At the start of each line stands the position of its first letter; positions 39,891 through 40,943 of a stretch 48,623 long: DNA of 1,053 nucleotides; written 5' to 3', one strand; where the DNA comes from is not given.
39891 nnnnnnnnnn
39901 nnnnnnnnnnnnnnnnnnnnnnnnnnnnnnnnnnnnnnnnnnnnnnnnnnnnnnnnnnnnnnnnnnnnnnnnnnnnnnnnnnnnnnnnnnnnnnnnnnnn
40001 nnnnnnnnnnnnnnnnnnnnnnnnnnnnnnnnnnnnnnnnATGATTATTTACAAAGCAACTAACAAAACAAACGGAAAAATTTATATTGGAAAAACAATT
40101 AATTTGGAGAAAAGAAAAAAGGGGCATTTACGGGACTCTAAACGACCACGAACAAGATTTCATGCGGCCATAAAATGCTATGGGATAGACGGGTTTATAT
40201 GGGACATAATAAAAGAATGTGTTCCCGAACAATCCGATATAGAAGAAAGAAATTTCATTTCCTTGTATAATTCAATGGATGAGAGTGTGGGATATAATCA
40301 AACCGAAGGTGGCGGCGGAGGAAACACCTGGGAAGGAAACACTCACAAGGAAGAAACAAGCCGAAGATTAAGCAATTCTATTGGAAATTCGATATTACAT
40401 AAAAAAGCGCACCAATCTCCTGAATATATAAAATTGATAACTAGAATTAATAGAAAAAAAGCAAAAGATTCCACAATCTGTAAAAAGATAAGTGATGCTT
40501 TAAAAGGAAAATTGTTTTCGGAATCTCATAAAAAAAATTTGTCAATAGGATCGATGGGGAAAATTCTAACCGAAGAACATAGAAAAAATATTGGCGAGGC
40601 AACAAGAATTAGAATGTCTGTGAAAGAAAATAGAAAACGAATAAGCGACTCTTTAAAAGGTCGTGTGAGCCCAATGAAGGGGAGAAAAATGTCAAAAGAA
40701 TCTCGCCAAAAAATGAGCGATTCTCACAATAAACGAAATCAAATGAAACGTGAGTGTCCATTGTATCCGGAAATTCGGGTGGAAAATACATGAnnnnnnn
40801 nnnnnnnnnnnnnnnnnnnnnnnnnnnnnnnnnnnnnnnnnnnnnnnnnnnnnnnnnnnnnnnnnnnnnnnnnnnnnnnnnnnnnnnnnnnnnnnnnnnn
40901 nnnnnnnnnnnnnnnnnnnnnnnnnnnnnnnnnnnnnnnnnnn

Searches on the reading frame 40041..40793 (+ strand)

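Call 13: search_protein_families(library=phrogs, proteins=[window:40041-40793:+], max_evalue=0.001)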
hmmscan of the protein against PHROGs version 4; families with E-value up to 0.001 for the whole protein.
window:40041-40793:+ (250 aa): 5 families
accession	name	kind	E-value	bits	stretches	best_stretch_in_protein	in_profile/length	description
phrog_314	-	DNA, RNA and nucleotide metabolism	2.7e-26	93.7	1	2-184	180-337/574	homing endonuclease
phrog_7168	-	DNA, RNA and nucleotide metabolism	1.4e-23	84.8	1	2-156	3-156/284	homing endonuclease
phrog_5123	-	DNA, RNA and nucleotide metabolism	4.4e-13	50.4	1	2-109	3-110/152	homing endonuclease with GIY-YIG motif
phrog_20015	-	DNA, RNA and nucleotide metabolism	4.4e-10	40.6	1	2-35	4-38/46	endonuclease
phrog_19446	-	DNA, RNA and nucleotide metabolism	1.5e-07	32.2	1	3-128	4-94/254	homing endonuclease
